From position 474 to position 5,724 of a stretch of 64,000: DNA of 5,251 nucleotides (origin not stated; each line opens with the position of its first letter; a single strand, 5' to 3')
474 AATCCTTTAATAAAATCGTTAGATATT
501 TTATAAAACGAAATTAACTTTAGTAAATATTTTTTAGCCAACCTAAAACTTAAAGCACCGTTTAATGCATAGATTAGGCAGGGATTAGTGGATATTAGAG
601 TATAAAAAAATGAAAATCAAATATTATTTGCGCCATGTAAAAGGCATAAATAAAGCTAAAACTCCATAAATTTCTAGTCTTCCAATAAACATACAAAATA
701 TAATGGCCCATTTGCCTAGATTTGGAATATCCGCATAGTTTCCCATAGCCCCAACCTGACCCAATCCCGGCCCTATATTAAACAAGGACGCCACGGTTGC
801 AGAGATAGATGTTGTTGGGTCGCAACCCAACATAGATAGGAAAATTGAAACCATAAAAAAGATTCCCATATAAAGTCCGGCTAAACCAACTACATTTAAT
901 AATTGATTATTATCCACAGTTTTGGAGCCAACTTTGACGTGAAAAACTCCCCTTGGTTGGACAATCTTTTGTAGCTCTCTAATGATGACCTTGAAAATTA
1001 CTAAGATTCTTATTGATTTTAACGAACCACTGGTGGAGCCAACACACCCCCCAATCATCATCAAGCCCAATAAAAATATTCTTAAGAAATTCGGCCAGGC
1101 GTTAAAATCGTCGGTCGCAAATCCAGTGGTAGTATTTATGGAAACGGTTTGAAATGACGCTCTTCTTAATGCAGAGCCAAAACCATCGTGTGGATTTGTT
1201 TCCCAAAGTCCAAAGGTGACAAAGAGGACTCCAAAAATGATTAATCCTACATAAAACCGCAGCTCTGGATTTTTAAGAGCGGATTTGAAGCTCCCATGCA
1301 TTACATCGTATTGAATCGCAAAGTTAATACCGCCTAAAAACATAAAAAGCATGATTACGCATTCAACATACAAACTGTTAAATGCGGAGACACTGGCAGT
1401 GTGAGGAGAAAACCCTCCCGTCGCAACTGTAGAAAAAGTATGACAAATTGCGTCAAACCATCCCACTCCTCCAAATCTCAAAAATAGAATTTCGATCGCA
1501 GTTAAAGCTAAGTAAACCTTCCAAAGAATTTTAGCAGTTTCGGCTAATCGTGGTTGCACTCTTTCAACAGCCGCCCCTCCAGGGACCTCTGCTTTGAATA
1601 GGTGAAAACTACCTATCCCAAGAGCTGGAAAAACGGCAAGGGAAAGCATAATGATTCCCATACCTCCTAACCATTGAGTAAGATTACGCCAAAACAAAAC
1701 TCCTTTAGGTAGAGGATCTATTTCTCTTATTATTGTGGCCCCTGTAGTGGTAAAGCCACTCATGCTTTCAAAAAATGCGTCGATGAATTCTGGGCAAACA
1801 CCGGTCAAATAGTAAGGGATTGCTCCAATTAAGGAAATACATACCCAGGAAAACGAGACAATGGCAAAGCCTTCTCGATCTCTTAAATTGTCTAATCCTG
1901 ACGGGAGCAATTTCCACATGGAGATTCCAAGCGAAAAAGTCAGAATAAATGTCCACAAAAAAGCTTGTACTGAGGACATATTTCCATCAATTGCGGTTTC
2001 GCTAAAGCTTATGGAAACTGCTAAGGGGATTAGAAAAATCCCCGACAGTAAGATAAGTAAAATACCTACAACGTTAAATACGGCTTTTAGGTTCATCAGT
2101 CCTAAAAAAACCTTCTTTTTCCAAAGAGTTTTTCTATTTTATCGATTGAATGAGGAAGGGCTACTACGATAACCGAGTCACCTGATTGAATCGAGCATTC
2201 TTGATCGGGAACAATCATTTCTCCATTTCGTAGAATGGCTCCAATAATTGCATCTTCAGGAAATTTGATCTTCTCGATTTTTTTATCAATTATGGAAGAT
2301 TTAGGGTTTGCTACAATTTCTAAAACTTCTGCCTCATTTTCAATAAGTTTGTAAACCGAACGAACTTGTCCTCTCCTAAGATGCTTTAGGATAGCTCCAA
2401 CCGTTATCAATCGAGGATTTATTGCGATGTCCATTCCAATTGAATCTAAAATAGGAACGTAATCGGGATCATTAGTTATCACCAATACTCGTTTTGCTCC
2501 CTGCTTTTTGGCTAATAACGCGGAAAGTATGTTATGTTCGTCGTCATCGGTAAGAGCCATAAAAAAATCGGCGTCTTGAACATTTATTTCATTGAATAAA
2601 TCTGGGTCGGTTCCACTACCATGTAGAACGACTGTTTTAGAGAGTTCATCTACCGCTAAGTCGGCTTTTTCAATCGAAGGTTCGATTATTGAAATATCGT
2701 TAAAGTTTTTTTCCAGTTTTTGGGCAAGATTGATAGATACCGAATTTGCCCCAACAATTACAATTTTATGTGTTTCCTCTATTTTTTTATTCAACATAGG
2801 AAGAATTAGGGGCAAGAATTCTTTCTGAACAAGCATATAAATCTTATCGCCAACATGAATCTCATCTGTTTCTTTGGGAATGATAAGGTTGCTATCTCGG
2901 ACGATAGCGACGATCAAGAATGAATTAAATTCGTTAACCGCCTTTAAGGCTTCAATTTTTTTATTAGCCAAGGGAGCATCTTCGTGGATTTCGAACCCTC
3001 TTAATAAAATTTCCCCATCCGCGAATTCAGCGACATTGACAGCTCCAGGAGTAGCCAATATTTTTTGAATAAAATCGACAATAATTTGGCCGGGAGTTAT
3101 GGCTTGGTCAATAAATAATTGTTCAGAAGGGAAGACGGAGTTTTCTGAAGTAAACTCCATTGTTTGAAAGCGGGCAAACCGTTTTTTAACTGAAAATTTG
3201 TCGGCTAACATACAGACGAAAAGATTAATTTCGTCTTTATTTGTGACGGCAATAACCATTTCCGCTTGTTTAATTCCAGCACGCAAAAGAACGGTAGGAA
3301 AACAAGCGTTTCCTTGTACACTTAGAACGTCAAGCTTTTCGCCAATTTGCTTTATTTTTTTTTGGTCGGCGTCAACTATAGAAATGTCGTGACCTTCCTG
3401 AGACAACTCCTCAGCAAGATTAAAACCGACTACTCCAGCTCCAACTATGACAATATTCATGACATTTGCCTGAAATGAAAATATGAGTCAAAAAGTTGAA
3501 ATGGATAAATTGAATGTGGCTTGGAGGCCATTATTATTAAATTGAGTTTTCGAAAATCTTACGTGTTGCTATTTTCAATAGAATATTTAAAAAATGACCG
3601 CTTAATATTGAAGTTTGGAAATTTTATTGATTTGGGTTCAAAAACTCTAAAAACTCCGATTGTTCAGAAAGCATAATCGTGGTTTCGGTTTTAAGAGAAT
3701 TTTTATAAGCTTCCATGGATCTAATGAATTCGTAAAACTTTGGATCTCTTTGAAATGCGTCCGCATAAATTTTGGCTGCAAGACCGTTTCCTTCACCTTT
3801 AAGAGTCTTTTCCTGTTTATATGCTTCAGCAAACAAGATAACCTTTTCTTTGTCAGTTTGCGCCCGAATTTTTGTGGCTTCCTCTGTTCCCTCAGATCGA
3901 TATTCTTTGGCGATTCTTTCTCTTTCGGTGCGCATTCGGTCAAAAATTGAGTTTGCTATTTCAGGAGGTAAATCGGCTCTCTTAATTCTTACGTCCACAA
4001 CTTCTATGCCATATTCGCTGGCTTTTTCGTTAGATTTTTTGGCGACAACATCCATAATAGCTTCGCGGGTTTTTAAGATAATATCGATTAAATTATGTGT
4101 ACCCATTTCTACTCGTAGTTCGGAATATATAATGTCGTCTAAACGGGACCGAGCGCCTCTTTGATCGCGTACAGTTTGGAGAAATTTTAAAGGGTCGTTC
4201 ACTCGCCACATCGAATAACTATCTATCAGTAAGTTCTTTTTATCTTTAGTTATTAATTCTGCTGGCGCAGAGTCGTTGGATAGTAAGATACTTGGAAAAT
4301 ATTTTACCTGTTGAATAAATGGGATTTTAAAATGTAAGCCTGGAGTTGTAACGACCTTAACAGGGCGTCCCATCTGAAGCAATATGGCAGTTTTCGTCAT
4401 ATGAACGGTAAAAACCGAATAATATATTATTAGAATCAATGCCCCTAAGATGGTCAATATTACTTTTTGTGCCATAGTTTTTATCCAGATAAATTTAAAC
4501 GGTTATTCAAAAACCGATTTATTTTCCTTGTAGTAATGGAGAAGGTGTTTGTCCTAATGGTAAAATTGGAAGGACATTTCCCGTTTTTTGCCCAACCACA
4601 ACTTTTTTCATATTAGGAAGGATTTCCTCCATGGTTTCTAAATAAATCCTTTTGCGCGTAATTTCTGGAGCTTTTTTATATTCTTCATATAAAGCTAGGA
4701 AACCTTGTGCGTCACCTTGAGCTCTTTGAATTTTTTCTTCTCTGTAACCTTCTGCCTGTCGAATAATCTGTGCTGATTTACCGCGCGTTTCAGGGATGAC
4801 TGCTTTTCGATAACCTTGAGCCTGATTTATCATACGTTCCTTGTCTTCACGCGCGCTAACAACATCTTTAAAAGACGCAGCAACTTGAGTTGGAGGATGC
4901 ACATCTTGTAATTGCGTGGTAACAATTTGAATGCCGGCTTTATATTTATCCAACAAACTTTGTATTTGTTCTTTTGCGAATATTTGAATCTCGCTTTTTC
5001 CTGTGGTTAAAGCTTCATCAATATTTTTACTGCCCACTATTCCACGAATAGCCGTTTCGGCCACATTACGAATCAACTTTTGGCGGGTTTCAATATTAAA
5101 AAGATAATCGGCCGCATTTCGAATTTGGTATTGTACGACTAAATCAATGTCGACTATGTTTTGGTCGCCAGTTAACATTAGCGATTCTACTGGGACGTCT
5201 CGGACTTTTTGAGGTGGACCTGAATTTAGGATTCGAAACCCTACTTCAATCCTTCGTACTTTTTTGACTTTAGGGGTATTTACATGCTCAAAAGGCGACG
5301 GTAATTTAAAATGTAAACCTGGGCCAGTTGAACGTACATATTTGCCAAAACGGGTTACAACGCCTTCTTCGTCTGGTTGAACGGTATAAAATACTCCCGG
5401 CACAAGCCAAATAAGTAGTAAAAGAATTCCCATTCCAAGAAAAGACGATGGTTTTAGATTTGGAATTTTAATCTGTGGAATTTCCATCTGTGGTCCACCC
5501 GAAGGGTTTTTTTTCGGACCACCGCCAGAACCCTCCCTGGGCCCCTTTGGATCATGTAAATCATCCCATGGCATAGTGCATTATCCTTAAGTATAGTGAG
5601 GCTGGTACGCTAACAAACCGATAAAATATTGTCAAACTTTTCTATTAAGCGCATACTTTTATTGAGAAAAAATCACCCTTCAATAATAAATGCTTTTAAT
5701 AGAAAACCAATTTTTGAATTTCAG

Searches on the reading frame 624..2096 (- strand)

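Call 39: search_protein_families(library=pfam, proteins=[window:624-2096:-], max_evalue=0.0001)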
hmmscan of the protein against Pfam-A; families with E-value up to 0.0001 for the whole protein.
window:624-2096:- (490 aa): 1 family
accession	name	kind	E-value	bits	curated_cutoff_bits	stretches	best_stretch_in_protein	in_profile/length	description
PF02386.22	TrkH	-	3e-67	227.7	27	1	44-484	3-491/502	Cation transport protein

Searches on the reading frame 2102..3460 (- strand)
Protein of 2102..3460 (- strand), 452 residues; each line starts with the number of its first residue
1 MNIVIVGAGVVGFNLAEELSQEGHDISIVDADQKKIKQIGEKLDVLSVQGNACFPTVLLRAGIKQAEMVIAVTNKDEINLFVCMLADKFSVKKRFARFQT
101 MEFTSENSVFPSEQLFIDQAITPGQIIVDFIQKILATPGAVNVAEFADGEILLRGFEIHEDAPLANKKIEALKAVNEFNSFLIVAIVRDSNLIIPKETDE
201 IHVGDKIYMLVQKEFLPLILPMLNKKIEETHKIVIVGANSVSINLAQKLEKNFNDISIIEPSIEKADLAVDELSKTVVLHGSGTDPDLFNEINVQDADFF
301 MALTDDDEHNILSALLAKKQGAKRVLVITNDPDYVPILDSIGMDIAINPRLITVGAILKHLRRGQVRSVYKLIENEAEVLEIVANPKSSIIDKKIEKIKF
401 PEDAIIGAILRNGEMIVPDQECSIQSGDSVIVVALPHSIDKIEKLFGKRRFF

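Call 39: search_protein_families(library=pfam, proteins=[window:2102-3460:-], max_evalue=0.0001)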
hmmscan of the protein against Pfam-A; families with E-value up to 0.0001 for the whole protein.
window:2102-3460:- (452 aa): 10 families
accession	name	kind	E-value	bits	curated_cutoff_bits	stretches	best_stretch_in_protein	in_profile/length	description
PF02254.24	TrkA_N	-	1.1e-48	164.8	23.8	2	233-349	1-116/116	TrkA-N domain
PF02080.26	TrkA_C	-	4.2e-25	87.9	27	2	380-447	2-71/71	TrkA-C domain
PF13241.12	NAD_binding_7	-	8.5e-12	46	22.1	1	2-86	9-82/104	Putative NAD(P)-binding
PF03435.24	Sacchrp_dh_NADP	-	4.7e-07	30.6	25.1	0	3-50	1-53/129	Saccharopine dehydrogenase NADP binding domain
PF22614.2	Slo-like_RCK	-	9e-07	29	24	0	36-77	49-90/119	Calcium-activated potassium channel slowpoke-like RCK domain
PF07992.20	Pyr_redox_2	-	3.1e-06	27.3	26.1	0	2-33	2-175/291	Pyridine nucleotide-disulphide oxidoreductase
PF03721.20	UDPG_MGDP_dh_N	-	4.1e-06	26.9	27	1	1-40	1-40/187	UDP-glucose/GDP-mannose dehydrogenase family, NAD binding domain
PF01488.26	Shikimate_DH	-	4.4e-06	27.3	24.3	0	2-78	14-88/138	Shikimate / quinate 5-dehydrogenase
PF00070.33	Pyr_redox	-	1.1e-05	26.3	22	0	2-34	1-33/82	Pyridine nucleotide-disulphide oxidoreductase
PF03807.23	F420_oxidored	-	1.7e-05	25.8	21.6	0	3-46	2-47/94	NADP oxidoreductase coenzyme F420-dependent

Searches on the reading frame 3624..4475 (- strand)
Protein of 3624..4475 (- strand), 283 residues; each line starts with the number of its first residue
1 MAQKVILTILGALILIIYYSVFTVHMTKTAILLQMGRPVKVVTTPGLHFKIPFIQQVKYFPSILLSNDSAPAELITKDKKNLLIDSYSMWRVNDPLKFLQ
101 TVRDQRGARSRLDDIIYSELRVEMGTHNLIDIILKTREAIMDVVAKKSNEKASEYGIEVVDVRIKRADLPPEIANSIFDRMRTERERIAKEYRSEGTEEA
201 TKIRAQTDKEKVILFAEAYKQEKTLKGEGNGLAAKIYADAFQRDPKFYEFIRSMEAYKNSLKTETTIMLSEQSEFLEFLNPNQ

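Call 39: search_protein_families(library=pfam, proteins=[window:3624-4475:-], max_evalue=0.0001)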
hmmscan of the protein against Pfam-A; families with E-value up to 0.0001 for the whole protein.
window:3624-4475:- (283 aa): 1 family
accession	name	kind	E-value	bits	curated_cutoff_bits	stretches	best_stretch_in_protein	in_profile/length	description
PF01145.31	Band_7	-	6.1e-35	121.3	23.6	1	23-196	2-174/176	SPFH domain / Band 7 family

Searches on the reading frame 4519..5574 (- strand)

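Call 39: search_protein_families(library=pfam, proteins=[window:4519-5574:-], max_evalue=0.0001)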
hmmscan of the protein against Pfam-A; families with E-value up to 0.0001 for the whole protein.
window:4519-5574:- (351 aa): 1 family
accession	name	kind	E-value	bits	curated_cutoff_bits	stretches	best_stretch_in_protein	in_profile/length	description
PF01145.31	Band_7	-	1e-30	107.6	23.6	1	64-254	2-174/176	SPFH domain / Band 7 family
